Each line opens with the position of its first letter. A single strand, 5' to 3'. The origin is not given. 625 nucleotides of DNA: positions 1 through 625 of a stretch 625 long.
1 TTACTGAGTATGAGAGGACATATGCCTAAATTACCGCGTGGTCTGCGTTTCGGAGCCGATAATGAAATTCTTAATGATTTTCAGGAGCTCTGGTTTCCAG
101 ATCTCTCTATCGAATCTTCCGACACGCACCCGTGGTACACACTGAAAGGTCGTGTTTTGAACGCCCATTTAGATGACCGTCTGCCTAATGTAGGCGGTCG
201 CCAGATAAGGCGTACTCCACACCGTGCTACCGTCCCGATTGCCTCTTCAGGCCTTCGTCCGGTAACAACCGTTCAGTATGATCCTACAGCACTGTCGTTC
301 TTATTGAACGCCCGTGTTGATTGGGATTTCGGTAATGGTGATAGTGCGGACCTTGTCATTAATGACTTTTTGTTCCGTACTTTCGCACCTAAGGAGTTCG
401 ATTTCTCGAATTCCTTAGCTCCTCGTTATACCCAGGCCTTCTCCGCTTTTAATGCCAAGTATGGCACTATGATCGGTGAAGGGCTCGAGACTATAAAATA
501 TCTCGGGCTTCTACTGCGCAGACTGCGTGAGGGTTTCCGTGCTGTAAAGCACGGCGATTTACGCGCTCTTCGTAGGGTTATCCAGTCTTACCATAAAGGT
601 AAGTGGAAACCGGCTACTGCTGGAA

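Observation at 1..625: Window is a cDNA copy of the 5' region of a Qbeta-like ssRNA phage genome, not a novel system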

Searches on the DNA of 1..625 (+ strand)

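Call 4: search_dna_similar(query=window:1-625:+, collection=phages, mode=near, max_rows=40)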
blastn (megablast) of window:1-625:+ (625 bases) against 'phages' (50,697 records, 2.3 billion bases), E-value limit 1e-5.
Records with a match: 31; places in all: 31; records where one place covers at least 80% of the query: 19.
Best place of each record, by identity: 95-99% 1; 90-95% 30.
By first word of the organism name: Escherichia 15; Qubevirus 12; Enterobacteria 4.
By host as written in the record: Escherichia coli Hfr (Hayes) 12; Escherichia coli 7; - 5; Escherichia coli MG1655 + F912 4; Escherichia coli IJ1862 3.
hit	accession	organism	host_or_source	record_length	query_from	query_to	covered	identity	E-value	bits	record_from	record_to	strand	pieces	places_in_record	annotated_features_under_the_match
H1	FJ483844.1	Escherichia phage Qbeta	Escherichia coli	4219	3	623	99%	96.6%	0e+0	1031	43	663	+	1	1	assembly/maturation protein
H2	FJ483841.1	Escherichia phage Qbeta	Escherichia coli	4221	3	623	99%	94.2%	0e+0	948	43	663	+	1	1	assembly/maturation protein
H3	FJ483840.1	Escherichia phage Qbeta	Escherichia coli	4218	3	623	99%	92.9%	0e+0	904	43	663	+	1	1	assembly/maturation protein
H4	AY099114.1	Escherichia phage Qbeta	-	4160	3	623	99%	92.6%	0e+0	893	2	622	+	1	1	A2 maturation protein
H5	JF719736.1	Escherichia phage Qbeta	Escherichia coli IJ1862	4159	3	623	99%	92.6%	0e+0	893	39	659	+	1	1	A2: maturation protein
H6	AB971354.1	Escherichia phage Qbeta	Escherichia coli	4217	3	623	99%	92.6%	0e+0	893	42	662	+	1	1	A2 maturation protein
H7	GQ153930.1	Escherichia phage Qbeta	-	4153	3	623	99%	92.6%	0e+0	893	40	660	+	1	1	A2 maturation protein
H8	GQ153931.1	Escherichia phage Qbeta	-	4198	3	623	99%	92.5%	0e+0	887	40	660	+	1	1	A2 maturation protein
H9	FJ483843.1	Escherichia phage Qbeta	Escherichia coli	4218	3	623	99%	92.4%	0e+0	887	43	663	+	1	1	assembly/maturation protein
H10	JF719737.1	Escherichia phage Qbeta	Escherichia coli IJ1862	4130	3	623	99%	92.4%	0e+0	887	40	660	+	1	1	A2: maturation protein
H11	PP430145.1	Enterobacteria phage FrSangria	Escherichia coli MG1655 + F912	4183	3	623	99%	92.4%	0e+0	887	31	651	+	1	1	maturation-lysis protein A2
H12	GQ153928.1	Escherichia phage Qbeta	-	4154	3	623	99%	92.3%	0e+0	881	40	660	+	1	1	A2 maturation protein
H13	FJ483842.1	Escherichia phage Qbeta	Escherichia coli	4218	3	623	99%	92.3%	0e+0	881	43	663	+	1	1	assembly/maturation protein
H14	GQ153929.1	Escherichia phage Qbeta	-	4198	3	623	99%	92.1%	0e+0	876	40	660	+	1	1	A2 maturation protein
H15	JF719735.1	Escherichia phage Qbeta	Escherichia coli IJ1862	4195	3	623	99%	92.1%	0e+0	876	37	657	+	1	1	A2: maturation protein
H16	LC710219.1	Escherichia phage Qbeta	Escherichia coli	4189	3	623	99%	91.8%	0e+0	865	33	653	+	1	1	mat: maturation protein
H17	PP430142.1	Enterobacteria phage FrBurgundy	Escherichia coli MG1655 + F912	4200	3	623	99%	91.6%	0e+0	859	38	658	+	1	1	maturation-lysis protein A2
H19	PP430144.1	Enterobacteria phage FrMerlot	Escherichia coli MG1655 + F912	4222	3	623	99%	91.5%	0e+0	854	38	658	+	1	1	maturation-lysis protein A2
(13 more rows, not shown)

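Call 5: get_annotated_region(hit=H1, flank=5000)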
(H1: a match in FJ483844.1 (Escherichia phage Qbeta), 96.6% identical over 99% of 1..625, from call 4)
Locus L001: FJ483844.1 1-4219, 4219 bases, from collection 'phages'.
description: Enterobacteria phage Qbeta strain BZ1, complete genome.
organism: Escherichia phage Qbeta (NCBI taxid 2789016)
taxonomy: Viruses; Riboviria; Orthornavirae; Lenarviricota; Leviviricetes; Norzivirales; Fiersviridae; Qubevirus; Qubevirus durum
host: Escherichia coli; source: -; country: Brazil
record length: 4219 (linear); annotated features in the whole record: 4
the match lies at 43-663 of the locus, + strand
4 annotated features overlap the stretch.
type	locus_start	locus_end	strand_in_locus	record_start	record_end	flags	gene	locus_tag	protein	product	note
CDS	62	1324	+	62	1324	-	-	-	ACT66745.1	assembly/maturation protein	-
CDS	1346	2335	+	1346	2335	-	-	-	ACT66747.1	read-through protein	-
CDS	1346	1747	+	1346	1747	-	-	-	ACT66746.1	capsid protein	-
CDS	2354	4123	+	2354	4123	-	-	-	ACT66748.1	replicase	-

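Call 6: get_annotated_region(hit=H2, flank=5000)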
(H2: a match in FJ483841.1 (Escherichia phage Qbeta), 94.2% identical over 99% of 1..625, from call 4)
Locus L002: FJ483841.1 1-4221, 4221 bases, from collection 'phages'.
description: Enterobacteria phage Qbeta strain HL4-9, complete genome.
organism: Escherichia phage Qbeta (NCBI taxid 2789016)
taxonomy: Viruses; Riboviria; Orthornavirae; Lenarviricota; Leviviricetes; Norzivirales; Fiersviridae; Qubevirus; Qubevirus durum
host: Escherichia coli; source: -; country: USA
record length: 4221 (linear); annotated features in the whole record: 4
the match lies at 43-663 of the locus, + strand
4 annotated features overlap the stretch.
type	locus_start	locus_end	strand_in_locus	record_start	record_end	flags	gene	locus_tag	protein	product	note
CDS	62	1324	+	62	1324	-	-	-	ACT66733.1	assembly/maturation protein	-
CDS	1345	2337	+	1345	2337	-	-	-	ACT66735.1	read-through protein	-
CDS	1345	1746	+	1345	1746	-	-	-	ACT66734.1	capsid protein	-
CDS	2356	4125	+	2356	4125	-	-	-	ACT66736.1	replicase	-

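Call 7: get_annotated_region(hit=H6, flank=5000)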
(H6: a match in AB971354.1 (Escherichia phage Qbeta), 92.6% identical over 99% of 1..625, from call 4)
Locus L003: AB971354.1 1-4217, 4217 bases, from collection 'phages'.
description: Enterobacteria phage Qbeta RNA, complete genome, isolate: Anc(P1).
organism: Escherichia phage Qbeta (NCBI taxid 2789016)
taxonomy: Viruses; Riboviria; Orthornavirae; Lenarviricota; Leviviricetes; Norzivirales; Fiersviridae; Qubevirus; Qubevirus durum
host: Escherichia coli; source: -; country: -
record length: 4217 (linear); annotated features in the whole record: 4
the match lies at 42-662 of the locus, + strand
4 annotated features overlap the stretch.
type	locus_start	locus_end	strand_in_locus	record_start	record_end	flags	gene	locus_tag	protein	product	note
CDS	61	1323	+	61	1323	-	-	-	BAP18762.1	A2 maturation protein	-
CDS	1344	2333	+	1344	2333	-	-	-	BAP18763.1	A1 read-through protein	minor A1 protein; produced by translational readthrough of the leaky stop codon of the major coat protein cistron; that ...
CDS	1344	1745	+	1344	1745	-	-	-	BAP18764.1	coat protein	-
CDS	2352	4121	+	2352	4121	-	-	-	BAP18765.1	RNA-dependant RNA replicase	-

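Call 10: search_rna_families(source=window, threshold=evalue, max_evalue=1)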
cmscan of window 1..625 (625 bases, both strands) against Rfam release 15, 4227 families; matches with E-value up to 1: 0.
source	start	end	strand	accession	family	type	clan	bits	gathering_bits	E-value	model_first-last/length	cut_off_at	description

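Call 11: search_dna_similar(query=window:1-625:+, collection=phages, mode=distant, max_rows=60)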
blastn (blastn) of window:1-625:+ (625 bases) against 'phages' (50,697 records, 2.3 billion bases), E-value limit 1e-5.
Records with a match: 34; places in all: 34; records where one place covers at least 80% of the query: 19.
Best place of each record, by identity: 95-99% 1; 90-95% 30; 60-80% 3.
By first word of the organism name: Escherichia 17; Qubevirus 12; Enterobacteria 5.
By host as written in the record: Escherichia coli Hfr (Hayes) 12; Escherichia coli 8; - 7; Escherichia coli MG1655 + F912 4; Escherichia coli IJ1862 3.
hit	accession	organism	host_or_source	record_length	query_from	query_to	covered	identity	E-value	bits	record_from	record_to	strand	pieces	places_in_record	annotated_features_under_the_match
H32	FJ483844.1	Escherichia phage Qbeta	Escherichia coli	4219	3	623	99%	96.6%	0e+0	1026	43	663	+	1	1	assembly/maturation protein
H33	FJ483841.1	Escherichia phage Qbeta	Escherichia coli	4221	3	623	99%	94.2%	0e+0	958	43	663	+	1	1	assembly/maturation protein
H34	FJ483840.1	Escherichia phage Qbeta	Escherichia coli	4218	3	623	99%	92.9%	0e+0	922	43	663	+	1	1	assembly/maturation protein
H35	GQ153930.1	Escherichia phage Qbeta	-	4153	3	623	99%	92.6%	0e+0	913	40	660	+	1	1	A2 maturation protein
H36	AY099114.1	Escherichia phage Qbeta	-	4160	3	623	99%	92.6%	0e+0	913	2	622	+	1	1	A2 maturation protein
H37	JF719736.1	Escherichia phage Qbeta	Escherichia coli IJ1862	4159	3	623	99%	92.6%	0e+0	913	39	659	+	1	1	A2: maturation protein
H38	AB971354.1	Escherichia phage Qbeta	Escherichia coli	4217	3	623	99%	92.6%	0e+0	913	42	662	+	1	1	A2 maturation protein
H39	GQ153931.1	Escherichia phage Qbeta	-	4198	3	623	99%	92.4%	0e+0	909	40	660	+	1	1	A2 maturation protein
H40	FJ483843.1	Escherichia phage Qbeta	Escherichia coli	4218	3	623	99%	92.4%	0e+0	909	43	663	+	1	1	assembly/maturation protein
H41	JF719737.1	Escherichia phage Qbeta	Escherichia coli IJ1862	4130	3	623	99%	92.4%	0e+0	909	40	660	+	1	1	A2: maturation protein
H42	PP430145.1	Enterobacteria phage FrSangria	Escherichia coli MG1655 + F912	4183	3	623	99%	92.4%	0e+0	909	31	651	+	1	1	maturation-lysis protein A2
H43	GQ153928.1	Escherichia phage Qbeta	-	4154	3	623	99%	92.3%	0e+0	904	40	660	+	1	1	A2 maturation protein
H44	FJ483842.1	Escherichia phage Qbeta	Escherichia coli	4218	3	623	99%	92.3%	0e+0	904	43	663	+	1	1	assembly/maturation protein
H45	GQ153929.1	Escherichia phage Qbeta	-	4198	3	623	99%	92.1%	0e+0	900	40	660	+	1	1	A2 maturation protein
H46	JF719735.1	Escherichia phage Qbeta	Escherichia coli IJ1862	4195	3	623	99%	92.1%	0e+0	900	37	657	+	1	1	A2: maturation protein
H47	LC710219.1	Escherichia phage Qbeta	Escherichia coli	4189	3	623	99%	91.8%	0e+0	891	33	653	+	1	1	mat: maturation protein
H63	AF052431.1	Enterobacteria phage M11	-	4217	337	623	46%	75.3%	4e-48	198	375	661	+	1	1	A-protein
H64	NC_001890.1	Escherichia phage Qbeta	Escherichia coli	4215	337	623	46%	74.2%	2e-44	185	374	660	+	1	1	mat: head maturation protease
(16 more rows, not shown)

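Call 14: get_annotated_region(hit=H3, flank=5000)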
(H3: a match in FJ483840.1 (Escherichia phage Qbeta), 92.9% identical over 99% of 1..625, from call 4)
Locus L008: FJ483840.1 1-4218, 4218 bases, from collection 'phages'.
description: Enterobacteria phage Qbeta strain TW18, complete genome.
organism: Escherichia phage Qbeta (NCBI taxid 2789016)
taxonomy: Viruses; Riboviria; Orthornavirae; Lenarviricota; Leviviricetes; Norzivirales; Fiersviridae; Qubevirus; Qubevirus durum
host: Escherichia coli; source: -; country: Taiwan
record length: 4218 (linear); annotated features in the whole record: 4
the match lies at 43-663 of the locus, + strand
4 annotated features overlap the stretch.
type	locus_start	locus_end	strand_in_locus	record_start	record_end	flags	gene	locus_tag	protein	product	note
CDS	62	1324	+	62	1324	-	-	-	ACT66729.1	assembly/maturation protein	-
CDS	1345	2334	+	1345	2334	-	-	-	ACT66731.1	read-through protein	-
CDS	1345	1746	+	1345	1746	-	-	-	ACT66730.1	capsid protein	-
CDS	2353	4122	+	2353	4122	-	-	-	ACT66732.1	replicase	-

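Call 15: get_annotated_region(hit=H9, flank=5000)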
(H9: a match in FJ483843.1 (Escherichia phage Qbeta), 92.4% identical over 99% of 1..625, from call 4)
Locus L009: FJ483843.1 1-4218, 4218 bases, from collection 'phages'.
description: Enterobacteria phage Qbeta strain VK, complete genome.
organism: Escherichia phage Qbeta (NCBI taxid 2789016)
taxonomy: Viruses; Riboviria; Orthornavirae; Lenarviricota; Leviviricetes; Norzivirales; Fiersviridae; Qubevirus; Qubevirus durum
host: Escherichia coli; source: -; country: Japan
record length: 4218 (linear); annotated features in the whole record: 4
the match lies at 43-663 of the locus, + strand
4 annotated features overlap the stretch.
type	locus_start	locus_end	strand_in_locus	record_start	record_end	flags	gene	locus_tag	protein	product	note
CDS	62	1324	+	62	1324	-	-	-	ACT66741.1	assembly/maturation protein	-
CDS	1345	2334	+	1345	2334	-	-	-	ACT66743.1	read-through protein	-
CDS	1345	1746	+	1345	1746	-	-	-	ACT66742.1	capsid protein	-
CDS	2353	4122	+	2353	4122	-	-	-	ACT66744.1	replicase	-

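Call 16: get_annotated_region(hit=H13, flank=5000)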
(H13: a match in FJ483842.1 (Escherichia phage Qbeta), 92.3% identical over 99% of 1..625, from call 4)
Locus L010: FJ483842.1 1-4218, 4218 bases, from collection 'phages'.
description: Enterobacteria phage Qbeta strain BR12, complete genome.
organism: Escherichia phage Qbeta (NCBI taxid 2789016)
taxonomy: Viruses; Riboviria; Orthornavirae; Lenarviricota; Leviviricetes; Norzivirales; Fiersviridae; Qubevirus; Qubevirus durum
host: Escherichia coli; source: -; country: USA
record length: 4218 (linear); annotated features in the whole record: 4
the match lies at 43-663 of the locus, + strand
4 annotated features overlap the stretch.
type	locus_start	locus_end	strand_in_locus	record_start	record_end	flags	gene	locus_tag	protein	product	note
CDS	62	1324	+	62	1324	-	-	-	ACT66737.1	assembly/maturation protein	-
CDS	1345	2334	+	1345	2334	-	-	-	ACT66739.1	read-through protein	-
CDS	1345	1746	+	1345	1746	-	-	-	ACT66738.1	capsid protein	-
CDS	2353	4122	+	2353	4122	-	-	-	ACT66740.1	replicase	-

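Call 17: get_annotated_region(hit=H11, flank=5000)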
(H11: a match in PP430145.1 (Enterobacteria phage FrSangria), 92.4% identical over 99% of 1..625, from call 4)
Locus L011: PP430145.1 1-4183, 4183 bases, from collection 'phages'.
description: Enterobacteria phage FrSangria, complete genome.
organism: Enterobacteria phage FrSangria (NCBI taxid 3137919)
taxonomy: Viruses; Riboviria; Orthornavirae; Lenarviricota; Leviviricetes; Norzivirales; Fiersviridae; Qubevirus
host: Escherichia coli MG1655 + F912; source: -; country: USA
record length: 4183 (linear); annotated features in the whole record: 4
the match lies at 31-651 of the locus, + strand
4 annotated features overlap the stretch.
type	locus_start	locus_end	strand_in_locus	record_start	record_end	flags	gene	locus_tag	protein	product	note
CDS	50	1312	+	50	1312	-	-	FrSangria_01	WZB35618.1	maturation-lysis protein A2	A2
CDS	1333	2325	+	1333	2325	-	-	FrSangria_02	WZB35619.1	maturation read-through protein A1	A1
CDS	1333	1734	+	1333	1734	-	-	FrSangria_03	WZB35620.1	coat protein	cp; coat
CDS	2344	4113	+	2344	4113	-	-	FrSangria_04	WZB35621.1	RNA-directed RNA polymerase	rep; replicase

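Call 18: get_annotated_region(hit=H17, flank=5000)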
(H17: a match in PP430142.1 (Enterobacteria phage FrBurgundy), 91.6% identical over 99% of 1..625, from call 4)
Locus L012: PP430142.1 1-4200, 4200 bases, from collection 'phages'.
description: Enterobacteria phage FrBurgundy, complete genome.
organism: Enterobacteria phage FrBurgundy (NCBI taxid 3137914)
taxonomy: Viruses; Riboviria; Orthornavirae; Lenarviricota; Leviviricetes; Norzivirales; Fiersviridae; Qubevirus
host: Escherichia coli MG1655 + F912; source: -; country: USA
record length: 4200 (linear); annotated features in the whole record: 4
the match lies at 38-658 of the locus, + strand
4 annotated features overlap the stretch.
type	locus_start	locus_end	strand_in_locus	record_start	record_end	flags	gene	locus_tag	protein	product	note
CDS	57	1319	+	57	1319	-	-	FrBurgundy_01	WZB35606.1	maturation-lysis protein A2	A2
CDS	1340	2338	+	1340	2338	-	-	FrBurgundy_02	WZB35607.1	maturation read-through protein A1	A1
CDS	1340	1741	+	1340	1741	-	-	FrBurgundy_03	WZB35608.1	coat protein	cp; coat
CDS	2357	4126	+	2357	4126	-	-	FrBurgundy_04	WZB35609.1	RNA-directed RNA polymerase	rep; replicase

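Call 19: get_annotated_region(hit=H19, flank=5000)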
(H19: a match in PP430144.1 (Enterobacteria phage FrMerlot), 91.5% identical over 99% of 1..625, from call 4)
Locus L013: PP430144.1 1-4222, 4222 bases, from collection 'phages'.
description: Enterobacteria phage FrMerlot, complete genome.
organism: Enterobacteria phage FrMerlot (NCBI taxid 3137917)
taxonomy: Viruses; Riboviria; Orthornavirae; Lenarviricota; Leviviricetes; Norzivirales; Fiersviridae; Qubevirus
host: Escherichia coli MG1655 + F912; source: -; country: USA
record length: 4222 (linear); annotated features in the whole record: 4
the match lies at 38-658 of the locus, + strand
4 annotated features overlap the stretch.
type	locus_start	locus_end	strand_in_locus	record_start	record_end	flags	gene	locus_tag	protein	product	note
CDS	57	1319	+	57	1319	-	-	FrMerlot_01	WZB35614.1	maturation-lysis protein A2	A2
CDS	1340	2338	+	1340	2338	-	-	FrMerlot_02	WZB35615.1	maturation read-through protein A1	A1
CDS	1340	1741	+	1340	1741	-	-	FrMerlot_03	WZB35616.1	coat protein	cp; coat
CDS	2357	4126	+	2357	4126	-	-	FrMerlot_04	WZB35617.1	RNA-directed RNA polymerase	rep; replicase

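Call 20: get_annotated_region(hit=H63, flank=5000)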
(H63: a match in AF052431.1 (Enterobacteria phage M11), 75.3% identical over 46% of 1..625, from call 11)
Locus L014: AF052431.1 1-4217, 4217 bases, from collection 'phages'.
description: Bacteriophage M11 A-protein, coat protein, A1-protein, and replicase genes, complete cds.
organism: Enterobacteria phage M11 (NCBI taxid 74336)
taxonomy: Viruses; Riboviria; Orthornavirae; Lenarviricota; Leviviricetes; Norzivirales; Fiersviridae; Qubevirus; Qubevirus durum
host: -; source: -; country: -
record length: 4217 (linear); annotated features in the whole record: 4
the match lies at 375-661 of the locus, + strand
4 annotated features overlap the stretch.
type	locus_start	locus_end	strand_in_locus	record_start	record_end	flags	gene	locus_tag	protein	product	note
CDS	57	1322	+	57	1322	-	-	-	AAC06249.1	A-protein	minor coat protein; involved in particle maturation and bacterial lysis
CDS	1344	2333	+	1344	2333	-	-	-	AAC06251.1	A1-protein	minor coat protein; produced by translational read through of the leaky stop codon of the major coat-protein cistron; ...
CDS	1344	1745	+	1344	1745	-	-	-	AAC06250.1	coat protein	major coat protein; modulates replicase gene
CDS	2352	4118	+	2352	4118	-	-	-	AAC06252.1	replicase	RNA-dependent RNA polymerase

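Call 21: get_annotated_region(hit=H64, flank=5000)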
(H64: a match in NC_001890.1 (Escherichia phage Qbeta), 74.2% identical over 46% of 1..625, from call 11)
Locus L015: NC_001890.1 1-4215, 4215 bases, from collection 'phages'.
description: Enterobacteria phage Qbeta, complete genome.
organism: Escherichia phage Qbeta (NCBI taxid 2789016)
taxonomy: Viruses; Riboviria; Orthornavirae; Lenarviricota; Leviviricetes; Norzivirales; Fiersviridae; Qubevirus; Qubevirus durum
host: Escherichia coli; source: -; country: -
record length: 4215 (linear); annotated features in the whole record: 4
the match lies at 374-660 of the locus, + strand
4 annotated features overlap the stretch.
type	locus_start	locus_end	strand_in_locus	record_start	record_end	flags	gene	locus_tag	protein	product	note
CDS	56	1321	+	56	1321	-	mat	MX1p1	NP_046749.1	head maturation protease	A-protein; Icosahedral Leviviridae virions contain 180 molecules of the coat protein and a single copy of the ...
CDS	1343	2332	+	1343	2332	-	-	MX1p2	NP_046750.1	minor head protein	A1-protein; produced by translational readthrough of the leaky stop codon of the major coat protein cistron; 5% chance ...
CDS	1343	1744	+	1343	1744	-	-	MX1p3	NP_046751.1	minor head protein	modulates replicase gene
CDS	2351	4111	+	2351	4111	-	rep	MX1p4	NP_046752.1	RNA replicase beta subunit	The replicase holoenzyme of Leviviridae consists of the phage encoded replicase (the beta subunit), as well as three ...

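Call 42: search_dna_similar(query=window:1-625:+, collection=plasmids, mode=near)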
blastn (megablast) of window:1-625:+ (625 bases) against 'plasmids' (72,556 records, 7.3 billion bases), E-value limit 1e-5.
No match.

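Call 43: search_dna_similar(query=window:1-625:+, collection=ecoli_genomes, mode=near)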
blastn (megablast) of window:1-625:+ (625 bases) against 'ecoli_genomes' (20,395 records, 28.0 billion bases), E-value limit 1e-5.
No match.
